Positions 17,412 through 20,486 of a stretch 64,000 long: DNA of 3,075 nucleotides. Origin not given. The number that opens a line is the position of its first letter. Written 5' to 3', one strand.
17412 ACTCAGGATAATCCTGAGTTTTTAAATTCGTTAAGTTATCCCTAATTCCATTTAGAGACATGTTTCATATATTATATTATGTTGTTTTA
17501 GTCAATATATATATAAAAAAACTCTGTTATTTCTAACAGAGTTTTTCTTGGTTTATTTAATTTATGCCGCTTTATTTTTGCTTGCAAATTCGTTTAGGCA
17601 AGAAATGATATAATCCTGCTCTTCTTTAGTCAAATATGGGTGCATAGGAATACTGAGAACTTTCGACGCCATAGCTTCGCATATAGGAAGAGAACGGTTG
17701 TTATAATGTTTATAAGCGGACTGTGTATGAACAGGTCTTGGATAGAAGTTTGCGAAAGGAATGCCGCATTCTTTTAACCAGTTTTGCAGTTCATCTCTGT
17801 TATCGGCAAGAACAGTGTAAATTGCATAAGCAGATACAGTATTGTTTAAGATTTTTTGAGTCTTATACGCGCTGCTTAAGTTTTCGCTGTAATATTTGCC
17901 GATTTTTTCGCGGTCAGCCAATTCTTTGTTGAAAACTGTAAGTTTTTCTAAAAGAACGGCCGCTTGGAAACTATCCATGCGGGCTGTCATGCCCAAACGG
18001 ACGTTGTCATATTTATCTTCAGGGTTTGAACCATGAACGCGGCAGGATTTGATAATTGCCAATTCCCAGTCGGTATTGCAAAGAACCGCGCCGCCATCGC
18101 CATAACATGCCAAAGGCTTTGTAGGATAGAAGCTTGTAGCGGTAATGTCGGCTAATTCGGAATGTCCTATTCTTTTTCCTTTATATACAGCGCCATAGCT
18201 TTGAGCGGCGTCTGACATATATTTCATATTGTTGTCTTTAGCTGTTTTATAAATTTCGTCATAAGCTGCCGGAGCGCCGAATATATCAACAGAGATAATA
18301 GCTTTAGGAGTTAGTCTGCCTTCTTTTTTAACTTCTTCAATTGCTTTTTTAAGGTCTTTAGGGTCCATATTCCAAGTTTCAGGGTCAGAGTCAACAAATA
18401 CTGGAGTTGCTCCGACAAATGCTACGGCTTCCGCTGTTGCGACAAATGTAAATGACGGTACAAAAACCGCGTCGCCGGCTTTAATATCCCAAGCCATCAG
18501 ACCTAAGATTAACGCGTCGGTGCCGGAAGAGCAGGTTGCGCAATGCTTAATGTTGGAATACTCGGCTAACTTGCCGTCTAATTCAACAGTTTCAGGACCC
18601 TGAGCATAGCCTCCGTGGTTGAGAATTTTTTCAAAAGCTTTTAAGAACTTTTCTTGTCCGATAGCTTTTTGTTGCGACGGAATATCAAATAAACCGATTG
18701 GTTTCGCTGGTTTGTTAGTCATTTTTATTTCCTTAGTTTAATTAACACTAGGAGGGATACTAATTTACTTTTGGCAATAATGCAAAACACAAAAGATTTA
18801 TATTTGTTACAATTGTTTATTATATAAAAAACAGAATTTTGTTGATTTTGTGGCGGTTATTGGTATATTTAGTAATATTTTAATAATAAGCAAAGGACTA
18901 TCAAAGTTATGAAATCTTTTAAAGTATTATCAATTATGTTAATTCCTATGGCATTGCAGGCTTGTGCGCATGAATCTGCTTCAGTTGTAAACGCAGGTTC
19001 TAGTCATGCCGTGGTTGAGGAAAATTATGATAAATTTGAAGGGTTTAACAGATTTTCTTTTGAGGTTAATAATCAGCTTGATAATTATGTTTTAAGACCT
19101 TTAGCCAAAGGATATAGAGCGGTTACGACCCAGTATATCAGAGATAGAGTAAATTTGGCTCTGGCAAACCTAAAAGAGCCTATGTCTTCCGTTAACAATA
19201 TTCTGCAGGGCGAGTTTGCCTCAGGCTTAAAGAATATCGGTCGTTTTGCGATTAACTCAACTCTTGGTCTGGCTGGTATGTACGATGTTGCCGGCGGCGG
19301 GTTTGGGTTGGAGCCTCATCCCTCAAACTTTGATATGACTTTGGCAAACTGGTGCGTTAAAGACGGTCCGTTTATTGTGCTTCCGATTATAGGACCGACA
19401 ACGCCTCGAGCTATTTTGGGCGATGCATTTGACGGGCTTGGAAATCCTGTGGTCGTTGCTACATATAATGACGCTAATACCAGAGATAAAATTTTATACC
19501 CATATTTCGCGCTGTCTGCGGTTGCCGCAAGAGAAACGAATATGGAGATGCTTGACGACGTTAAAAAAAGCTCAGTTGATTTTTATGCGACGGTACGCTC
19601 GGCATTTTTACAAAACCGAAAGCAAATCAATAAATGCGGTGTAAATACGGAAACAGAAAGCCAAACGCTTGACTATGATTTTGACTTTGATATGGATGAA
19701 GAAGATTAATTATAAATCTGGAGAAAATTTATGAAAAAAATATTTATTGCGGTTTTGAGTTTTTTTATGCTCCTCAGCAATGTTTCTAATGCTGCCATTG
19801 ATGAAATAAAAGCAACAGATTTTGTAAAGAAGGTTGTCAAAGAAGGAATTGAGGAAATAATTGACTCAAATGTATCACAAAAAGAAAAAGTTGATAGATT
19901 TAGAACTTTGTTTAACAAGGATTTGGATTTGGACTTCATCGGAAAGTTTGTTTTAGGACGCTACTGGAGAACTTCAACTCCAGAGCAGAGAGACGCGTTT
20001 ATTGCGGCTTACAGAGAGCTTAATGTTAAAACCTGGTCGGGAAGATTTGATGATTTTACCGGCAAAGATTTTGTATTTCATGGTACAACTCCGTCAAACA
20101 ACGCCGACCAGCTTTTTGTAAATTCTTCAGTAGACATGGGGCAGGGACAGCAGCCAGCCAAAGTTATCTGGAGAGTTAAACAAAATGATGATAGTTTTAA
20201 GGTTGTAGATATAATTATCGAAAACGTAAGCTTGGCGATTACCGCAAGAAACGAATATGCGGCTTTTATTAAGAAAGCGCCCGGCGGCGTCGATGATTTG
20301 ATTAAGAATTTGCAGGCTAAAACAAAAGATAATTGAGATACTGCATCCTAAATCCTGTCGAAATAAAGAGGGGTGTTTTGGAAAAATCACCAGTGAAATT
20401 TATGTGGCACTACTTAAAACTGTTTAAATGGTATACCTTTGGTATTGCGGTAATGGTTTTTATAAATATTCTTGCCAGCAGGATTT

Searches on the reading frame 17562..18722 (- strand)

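Call 56: search_protein_families(library=pfam, proteins=[window:17562-18722:-], max_evalue=0.001)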
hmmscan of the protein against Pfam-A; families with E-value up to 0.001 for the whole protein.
window:17562-18722:- (386 aa): 3 families
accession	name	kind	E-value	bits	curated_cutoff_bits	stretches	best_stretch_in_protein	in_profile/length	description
PF01041.23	DegT_DnrJ_EryC1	-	1.6e-95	320.8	19.8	1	23-376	4-359/360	DegT/DnrJ/EryC1/StrS aminotransferase family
PF00155.27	Aminotran_1_2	-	3.6e-08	33.4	19.7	1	28-134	24-143/361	Aminotransferase class I and II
PF01212.27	Beta_elim_lyase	-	0.00019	21.3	27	1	34-180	23-177/288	Beta-eliminating lyase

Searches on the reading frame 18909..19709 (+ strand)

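Call 56: search_protein_families(library=pfam, proteins=[window:18909-19709:+], max_evalue=0.001)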
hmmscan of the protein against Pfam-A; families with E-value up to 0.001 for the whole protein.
window:18909-19709:+ (266 aa): 1 family
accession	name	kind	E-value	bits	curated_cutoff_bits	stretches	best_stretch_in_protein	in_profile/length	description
PF04333.18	MlaA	-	9.7e-58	195.5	25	1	40-238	2-193/195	MlaA lipoprotein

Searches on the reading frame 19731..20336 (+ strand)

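Call 56: search_protein_families(library=pfam, proteins=[window:19731-20336:+], max_evalue=0.001)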
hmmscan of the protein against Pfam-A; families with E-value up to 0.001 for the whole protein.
window:19731-20336:+ (201 aa): 1 family
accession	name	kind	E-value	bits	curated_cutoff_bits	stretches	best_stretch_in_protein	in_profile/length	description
PF05494.18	MlaC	-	1.4e-36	126.2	26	1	40-195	8-165/166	MlaC protein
